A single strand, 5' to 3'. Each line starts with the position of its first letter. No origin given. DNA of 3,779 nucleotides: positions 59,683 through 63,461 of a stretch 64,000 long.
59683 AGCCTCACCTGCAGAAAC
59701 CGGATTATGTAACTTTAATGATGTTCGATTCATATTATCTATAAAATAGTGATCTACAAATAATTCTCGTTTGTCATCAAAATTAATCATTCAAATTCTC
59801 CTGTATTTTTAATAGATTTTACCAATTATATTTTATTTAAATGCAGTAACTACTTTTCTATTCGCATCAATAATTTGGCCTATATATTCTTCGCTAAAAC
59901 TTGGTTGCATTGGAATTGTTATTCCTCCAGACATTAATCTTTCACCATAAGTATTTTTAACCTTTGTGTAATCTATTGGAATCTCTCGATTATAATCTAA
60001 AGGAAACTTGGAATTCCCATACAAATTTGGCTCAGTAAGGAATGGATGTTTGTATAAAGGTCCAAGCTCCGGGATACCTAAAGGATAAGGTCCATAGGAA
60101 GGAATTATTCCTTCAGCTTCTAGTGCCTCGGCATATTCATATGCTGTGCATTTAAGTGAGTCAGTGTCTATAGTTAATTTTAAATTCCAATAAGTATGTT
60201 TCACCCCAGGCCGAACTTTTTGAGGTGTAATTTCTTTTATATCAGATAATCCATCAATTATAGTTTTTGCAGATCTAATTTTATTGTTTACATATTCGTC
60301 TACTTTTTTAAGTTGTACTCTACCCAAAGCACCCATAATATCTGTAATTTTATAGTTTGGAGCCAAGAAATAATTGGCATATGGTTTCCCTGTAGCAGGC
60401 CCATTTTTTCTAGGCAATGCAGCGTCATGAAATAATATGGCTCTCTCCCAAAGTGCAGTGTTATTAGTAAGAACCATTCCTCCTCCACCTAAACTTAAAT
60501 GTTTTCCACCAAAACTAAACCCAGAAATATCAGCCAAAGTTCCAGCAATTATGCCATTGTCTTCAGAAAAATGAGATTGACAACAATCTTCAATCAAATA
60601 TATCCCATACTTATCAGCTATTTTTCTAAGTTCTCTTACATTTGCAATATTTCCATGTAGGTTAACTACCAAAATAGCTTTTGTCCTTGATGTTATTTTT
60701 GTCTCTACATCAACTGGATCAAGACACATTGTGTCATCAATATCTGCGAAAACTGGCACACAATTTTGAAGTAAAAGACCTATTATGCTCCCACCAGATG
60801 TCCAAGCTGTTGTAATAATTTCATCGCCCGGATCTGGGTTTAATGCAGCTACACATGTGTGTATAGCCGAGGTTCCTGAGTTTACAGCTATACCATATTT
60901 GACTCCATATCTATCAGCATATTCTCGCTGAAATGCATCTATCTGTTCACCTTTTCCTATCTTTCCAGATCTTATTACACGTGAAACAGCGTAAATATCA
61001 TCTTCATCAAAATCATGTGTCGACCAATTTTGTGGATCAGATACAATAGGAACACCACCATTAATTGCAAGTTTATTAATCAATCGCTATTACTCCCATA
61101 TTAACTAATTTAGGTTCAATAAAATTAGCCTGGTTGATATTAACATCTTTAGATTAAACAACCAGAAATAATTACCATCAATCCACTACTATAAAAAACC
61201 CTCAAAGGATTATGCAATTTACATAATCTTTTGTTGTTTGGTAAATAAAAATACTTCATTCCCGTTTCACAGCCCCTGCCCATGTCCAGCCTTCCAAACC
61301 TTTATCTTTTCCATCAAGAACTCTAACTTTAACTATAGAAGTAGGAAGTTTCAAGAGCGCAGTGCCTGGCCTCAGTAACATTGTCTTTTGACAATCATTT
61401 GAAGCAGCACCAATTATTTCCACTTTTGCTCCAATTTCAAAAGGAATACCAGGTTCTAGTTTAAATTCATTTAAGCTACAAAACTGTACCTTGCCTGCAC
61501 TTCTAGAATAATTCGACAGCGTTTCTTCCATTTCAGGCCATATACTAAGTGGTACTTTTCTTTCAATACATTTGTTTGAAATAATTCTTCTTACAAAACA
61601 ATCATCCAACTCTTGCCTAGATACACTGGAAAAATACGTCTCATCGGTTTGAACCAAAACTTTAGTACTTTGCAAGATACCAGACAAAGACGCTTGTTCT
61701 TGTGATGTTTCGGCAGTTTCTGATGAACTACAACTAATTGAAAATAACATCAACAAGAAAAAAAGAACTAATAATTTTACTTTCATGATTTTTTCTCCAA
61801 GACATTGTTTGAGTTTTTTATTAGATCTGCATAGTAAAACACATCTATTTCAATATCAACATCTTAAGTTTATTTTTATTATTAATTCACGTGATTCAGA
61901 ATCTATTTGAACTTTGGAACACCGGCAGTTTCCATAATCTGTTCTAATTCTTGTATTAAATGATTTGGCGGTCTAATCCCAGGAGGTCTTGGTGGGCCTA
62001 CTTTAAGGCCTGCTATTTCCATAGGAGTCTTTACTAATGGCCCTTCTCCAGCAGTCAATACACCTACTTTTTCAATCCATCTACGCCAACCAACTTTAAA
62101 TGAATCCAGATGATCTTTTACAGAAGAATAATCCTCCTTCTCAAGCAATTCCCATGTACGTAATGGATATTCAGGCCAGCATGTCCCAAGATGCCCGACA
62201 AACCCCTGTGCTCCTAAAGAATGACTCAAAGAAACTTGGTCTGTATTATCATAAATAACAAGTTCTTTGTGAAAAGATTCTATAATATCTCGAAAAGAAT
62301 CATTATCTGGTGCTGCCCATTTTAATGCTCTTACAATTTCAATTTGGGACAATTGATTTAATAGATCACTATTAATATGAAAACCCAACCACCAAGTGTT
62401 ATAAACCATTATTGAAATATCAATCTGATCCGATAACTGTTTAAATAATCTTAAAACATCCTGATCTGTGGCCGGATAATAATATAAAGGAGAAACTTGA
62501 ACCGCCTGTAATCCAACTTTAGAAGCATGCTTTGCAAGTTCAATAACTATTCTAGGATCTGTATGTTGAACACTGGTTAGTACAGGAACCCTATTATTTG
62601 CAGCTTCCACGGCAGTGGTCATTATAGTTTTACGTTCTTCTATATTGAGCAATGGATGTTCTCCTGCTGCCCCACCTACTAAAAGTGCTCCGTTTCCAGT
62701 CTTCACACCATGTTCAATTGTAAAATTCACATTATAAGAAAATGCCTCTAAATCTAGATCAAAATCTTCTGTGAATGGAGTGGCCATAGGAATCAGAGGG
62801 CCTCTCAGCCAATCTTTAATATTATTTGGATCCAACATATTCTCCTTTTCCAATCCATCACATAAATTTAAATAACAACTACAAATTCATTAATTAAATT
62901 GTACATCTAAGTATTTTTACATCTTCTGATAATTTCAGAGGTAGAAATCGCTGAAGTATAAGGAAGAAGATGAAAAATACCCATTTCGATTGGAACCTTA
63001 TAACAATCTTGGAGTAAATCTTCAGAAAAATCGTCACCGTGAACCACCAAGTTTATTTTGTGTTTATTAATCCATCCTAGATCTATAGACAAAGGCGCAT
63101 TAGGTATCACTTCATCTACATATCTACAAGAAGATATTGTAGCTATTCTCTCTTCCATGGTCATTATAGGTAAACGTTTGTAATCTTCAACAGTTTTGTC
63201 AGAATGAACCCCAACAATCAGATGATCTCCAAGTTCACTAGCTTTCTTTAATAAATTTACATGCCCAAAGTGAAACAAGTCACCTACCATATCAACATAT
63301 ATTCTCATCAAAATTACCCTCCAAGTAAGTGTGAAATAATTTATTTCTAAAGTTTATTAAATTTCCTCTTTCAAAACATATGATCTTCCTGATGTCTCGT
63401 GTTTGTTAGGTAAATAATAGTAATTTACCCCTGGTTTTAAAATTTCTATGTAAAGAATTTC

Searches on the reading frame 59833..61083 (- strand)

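Call 22: search_protein_families(library=pfam, proteins=[window:59833-61083:-], max_evalue=0.001)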
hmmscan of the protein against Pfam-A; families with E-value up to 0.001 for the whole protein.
window:59833-61083:- (416 aa): 5 families
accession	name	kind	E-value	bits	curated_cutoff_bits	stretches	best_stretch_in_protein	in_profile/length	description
PF01041.23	DegT_DnrJ_EryC1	-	7.1e-71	239.8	19.8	1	26-326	4-301/360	DegT/DnrJ/EryC1/StrS aminotransferase family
PF00155.27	Aminotran_1_2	-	3.1e-07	30.4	19.7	1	47-168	43-187/361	Aminotransferase class I and II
PF01053.26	Cys_Met_Meta_PP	-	3.8e-05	22.9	27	1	49-167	55-174/381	Cys/Met metabolism PLP-dependent enzyme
PF00266.25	Aminotran_5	-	6.5e-05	22.5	21.5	1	67-173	67-182/371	Aminotransferase class-V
PF01212.27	Beta_elim_lyase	-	0.00046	20.1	27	1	43-168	29-170/288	Beta-eliminating lyase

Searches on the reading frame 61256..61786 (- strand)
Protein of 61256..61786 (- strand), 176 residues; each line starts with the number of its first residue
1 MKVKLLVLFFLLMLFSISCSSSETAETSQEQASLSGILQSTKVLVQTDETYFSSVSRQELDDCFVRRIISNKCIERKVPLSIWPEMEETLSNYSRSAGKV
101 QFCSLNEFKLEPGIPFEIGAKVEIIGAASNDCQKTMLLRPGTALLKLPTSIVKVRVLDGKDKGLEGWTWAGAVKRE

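Call 7: search_protein_families(library=pfam, proteins=[window:61256-61786:-], max_evalue=1)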
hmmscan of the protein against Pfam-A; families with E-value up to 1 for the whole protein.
window:61256-61786:- (176 aa): 2 families
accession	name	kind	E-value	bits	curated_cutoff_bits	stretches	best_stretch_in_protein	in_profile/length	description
PF16339.10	DUF4969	-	0.0057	17.4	31.4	1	1-48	1-51/79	Domain of unknown function (DUF4969)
PF00467.35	KOW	-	0.21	12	22.3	1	154-166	5-17/32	KOW motif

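Call 8: search_protein_families(library=ncbifam, proteins=[window:61256-61786:-], max_evalue=1)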
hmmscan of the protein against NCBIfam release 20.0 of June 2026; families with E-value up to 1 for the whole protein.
window:61256-61786:- (176 aa): 2 families
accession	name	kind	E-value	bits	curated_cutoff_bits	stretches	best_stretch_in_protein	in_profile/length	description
NF053772.1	BSAP5b_fam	equivalog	0.086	12.1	380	1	1-56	1-59/418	BSAP5b family pore-forming toxin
TIGR02329.1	propionate_PrpR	equivalog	0.098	11.3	499.2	1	136-174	399-437/526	propionate catabolism operon regulatory protein PrpR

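Call 17: find_related_loci(query=A3, collection=genome_contigs, flank=7000)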
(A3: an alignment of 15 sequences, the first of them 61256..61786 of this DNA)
Query A3 (176 aa) in genome_contigs; peptide patterns used: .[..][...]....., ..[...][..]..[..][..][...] (x = any residue, [..] = any of these).
39 stretches matched a pattern; 3 encode a relative of the query (tblastn E <= 1e-3); 3 distinct loci.
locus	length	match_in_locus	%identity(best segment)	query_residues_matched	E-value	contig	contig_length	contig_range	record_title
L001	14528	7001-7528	55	1-176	4e-65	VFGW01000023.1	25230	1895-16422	MAG: SAR202 cluster bacterium isolate OSU_TB36 TB36_023, whole genome shotgun sequence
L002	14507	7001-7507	53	1-176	2e-53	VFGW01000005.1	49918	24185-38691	MAG: SAR202 cluster bacterium isolate OSU_TB36 TB36_005, whole genome shotgun sequence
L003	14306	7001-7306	54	73-173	5e-36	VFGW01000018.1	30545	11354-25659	MAG: SAR202 cluster bacterium isolate OSU_TB36 TB36_018, whole genome shotgun sequence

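Call 21: search_protein_families(library=pfam, proteins=[L001:6389-6949:+, L001:5333-5638:+, L001:8102-8446:-, L001:8477-9508:-, L001:4101-4637:+, L002:5964-6782:-, L002:4236-5963:-, L002:7995-9062:-, L002:12216-13265:+, L002:11626-12219:+], max_evalue=0.001)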
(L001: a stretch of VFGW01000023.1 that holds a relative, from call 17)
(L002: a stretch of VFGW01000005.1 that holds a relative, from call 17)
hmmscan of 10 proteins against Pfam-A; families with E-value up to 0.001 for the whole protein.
L001:6389-6949:+ (186 aa): 3 families
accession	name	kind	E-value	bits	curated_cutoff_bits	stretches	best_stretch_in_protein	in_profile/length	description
PF13905.12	Thioredoxin_8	-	7e-06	26.7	27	1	1-72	20-94/94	Thioredoxin-like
PF08534.16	Redoxin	-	4.2e-05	23.8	26.6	1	5-81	52-137/148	Redoxin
PF00578.27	AhpC-TSA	-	0.00033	21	26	1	5-74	49-123/124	AhpC/TSA family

L001:5333-5638:+ (101 aa): 0 families

L001:8102-8446:- (114 aa): 1 family
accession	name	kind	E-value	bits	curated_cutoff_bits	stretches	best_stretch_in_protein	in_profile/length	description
PF19617.4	DUF6122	-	6.9e-39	132.9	27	1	8-110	2-102/102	Family of unknown function (DUF6122)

L001:8477-9508:- (343 aa): 2 families
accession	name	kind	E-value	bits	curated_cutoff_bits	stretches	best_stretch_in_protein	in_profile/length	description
PF00814.31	TsaD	-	3.4e-89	299.5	24.8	1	24-314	2-263/264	tRNA N6-adenosine threonylcarbamoyltransferase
PF22521.2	HypF_C_2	-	5.4e-05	23.5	27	1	239-291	162-214/241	Carbamoyltransferase, Kae1-like Domain, second subdomain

L001:4101-4637:+ (178 aa): 0 families

L002:5964-6782:- (272 aa): 1 family
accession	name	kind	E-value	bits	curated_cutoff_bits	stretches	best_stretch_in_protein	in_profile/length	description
PF05721.19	PhyH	-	1.1e-38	134.1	22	1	11-221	1-213/213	Phytanoyl-CoA dioxygenase (PhyH)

L002:4236-5963:- (575 aa): 3 families
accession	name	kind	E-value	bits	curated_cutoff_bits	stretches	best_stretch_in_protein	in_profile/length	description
PF02775.26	TPP_enzyme_C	-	9.3e-25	87.6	21.9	1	416-555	18-151/151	Thiamine pyrophosphate enzyme, C-terminal TPP binding domain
PF02776.23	TPP_enzyme_N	-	4.5e-22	78.5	26.8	1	14-110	5-101/119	Thiamine pyrophosphate enzyme, N-terminal TPP binding domain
PF00205.28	TPP_enzyme_M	-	7.7e-06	26.1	30.4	1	205-312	3-117/137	Thiamine pyrophosphate enzyme, central domain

L002:7995-9062:- (355 aa): 1 family
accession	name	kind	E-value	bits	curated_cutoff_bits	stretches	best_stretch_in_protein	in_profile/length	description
PF02126.24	PTE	-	2.6e-63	214.7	22.4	1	19-345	2-294/298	Phosphotriesterase family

L002:12216-13265:+ (349 aa): 3 families
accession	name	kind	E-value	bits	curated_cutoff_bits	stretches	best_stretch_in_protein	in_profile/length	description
PF22725.1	GFO_IDH_MocA_C3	-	2.2e-17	63.6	27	1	142-265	2-123/124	GFO/IDH/MocA C-terminal domain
PF02894.22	GFO_IDH_MocA_C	-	4.9e-16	59.6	22.9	1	146-345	2-218/218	Oxidoreductase family, C-terminal alpha/beta domain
PF01408.29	GFO_IDH_MocA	-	3.6e-15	57.1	24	1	2-131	1-118/120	Oxidoreductase family, NAD-binding Rossmann fold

L002:11626-12219:+ (197 aa): 3 families
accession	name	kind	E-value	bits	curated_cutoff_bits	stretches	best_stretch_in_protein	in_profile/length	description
PF00583.31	Acetyltransf_1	-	1.5e-08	35.3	20.7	1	111-172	56-116/116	Acetyltransferase (GNAT) family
PF12746.13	GNAT_acetyltran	-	0.00027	21.1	26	0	112-142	178-208/243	GNAT acetyltransferase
PF13508.13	Acetyltransf_7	-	0.00029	21.6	27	1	114-173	29-83/84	Acetyltransferase (GNAT) domain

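Call 22: search_protein_families(library=pfam, proteins=[L003:5768-6592:+, L003:4507-5766:+, L003:3473-4510:+, L003:7383-7685:+, L003:8077-8475:-, L003:8552-9169:-], max_evalue=0.001)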
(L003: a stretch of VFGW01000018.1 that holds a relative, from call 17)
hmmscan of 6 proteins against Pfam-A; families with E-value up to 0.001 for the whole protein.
L003:5768-6592:+ (274 aa): 1 family
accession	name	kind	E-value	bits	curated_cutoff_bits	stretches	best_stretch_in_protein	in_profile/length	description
PF07103.16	DUF1365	-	3.3e-61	207.4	25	1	7-246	1-235/235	Protein of unknown function (DUF1365)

L003:4507-5766:+ (419 aa): 6 families
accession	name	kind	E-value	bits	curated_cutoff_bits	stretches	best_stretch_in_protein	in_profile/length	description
PF01593.30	Amino_oxidase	-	2.1e-15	57.4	19.8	1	10-305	1-300/443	Flavin containing amine oxidoreductase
PF13450.12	NAD_binding_8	-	2.1e-13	50.8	21.9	1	5-75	1-68/68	NAD(P)-binding Rossmann-like domain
PF01266.30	DAO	-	4.5e-07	30.2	27.9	1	3-38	2-39/353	FAD dependent oxidoreductase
PF03486.20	HI0933_like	-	3.6e-06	27.1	50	0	2-35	2-36/244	HI0933-like protein Rossmann domain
PF13454.12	NAD_binding_9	-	7.2e-05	23.2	21.8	0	4-75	1-75/155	FAD-NAD(P)-binding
PF07992.20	Pyr_redox_2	-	0.00043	20.2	26.1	0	2-34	2-177/291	Pyridine nucleotide-disulphide oxidoreductase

L003:3473-4510:+ (345 aa): 13 families
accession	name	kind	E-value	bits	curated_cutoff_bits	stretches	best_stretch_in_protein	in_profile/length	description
PF02353.26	CMAS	-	5.7e-38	131.2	27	1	58-324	5-265/273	Mycolic acid cyclopropane synthetase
PF13649.12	Methyltransf_25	-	1.9e-12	48.1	27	1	119-213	1-97/97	Methyltransferase domain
PF13847.12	Methyltransf_31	-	3e-12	46.9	27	1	113-225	1-118/145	Methyltransferase domain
PF13489.12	Methyltransf_23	-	3.6e-12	46.8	27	1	111-232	16-132/164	Methyltransferase domain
PF08242.18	Methyltransf_12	-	1.3e-10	42.3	30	1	120-215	1-98/98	Methyltransferase domain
PF05175.20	MTS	-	8.1e-10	39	23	1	115-228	31-149/170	Methyltransferase small domain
PF08241.18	Methyltransf_11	-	2.6e-08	34.8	21.2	1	120-217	1-95/95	Methyltransferase domain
PF02390.23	Methyltransf_4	-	3.2e-07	30.4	24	1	118-177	4-64/173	Putative methyltransferase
PF02527.21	GidB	-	2.3e-06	27.5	27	1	113-216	45-145/184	rRNA small subunit methyltransferase G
PF03848.20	TehB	-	9.5e-06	25.6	20.4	1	107-208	22-123/193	Tellurite resistance protein TehB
PF02475.24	TRM5-TYW2_MTfase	-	8.7e-05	23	28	1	110-211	27-129/164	TRM5/TYW2 methyltransferase domain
PF06080.18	DUF938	-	0.00052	20.3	27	1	107-176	17-87/202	Protein of unknown function (DUF938)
PF05401.17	NodS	-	0.00085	19.7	24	0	116-201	44-125/201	Nodulation protein S (NodS)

L003:7383-7685:+ (100 aa): 0 families

L003:8077-8475:- (132 aa): 1 family
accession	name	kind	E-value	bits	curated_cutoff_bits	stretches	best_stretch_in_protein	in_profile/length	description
PF09969.14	DUF2203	-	2.2e-32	112.7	24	1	3-130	1-120/122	Uncharacterized conserved protein (DUF2203)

L003:8552-9169:- (205 aa): 0 families

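Call 88: search_protein_families(library=padloc, proteins=[window:61256-61786:-], max_evalue=0.01)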
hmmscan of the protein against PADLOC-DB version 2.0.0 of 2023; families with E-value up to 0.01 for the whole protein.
window:61256-61786:- (176 aa): 0 families

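Call 89: search_protein_families(library=phrogs, proteins=[window:61256-61786:-], max_evalue=0.01)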
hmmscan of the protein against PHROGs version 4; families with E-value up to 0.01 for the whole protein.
window:61256-61786:- (176 aa): 0 families

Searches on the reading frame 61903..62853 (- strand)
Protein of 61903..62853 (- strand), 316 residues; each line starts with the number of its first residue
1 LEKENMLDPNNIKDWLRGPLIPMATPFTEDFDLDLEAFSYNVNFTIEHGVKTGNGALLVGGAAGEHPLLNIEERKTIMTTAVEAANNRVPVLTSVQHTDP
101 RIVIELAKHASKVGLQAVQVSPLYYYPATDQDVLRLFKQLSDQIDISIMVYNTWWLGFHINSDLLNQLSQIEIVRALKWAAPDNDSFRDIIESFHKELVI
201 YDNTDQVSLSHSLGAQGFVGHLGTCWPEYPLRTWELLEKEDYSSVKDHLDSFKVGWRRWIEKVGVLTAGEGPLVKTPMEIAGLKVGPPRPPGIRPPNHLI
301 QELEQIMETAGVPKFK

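Call 22: search_protein_families(library=pfam, proteins=[window:61903-62853:-], max_evalue=0.001)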
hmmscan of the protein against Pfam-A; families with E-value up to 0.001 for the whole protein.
window:61903-62853:- (316 aa): 1 family
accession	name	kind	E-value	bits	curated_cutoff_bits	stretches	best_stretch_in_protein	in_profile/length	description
PF00701.28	DHDPS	-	5.5e-30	104.5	22.1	1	18-305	4-284/289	Dihydrodipicolinate synthetase family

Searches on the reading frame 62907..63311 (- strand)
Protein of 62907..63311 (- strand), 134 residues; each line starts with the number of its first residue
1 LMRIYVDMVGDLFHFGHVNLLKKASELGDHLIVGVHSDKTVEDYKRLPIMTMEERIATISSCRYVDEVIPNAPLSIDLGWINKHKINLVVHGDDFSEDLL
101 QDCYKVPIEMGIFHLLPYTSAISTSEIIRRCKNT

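Call 84: search_protein_families(library=pfam, proteins=[window:62907-63311:-], max_evalue=0.001)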
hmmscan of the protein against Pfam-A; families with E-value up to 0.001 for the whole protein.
window:62907-63311:- (134 aa): 1 family
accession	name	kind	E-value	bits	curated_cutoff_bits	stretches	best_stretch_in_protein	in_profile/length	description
PF01467.32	CTP_transf_like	-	1.6e-22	80.6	21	1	11-130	7-133/133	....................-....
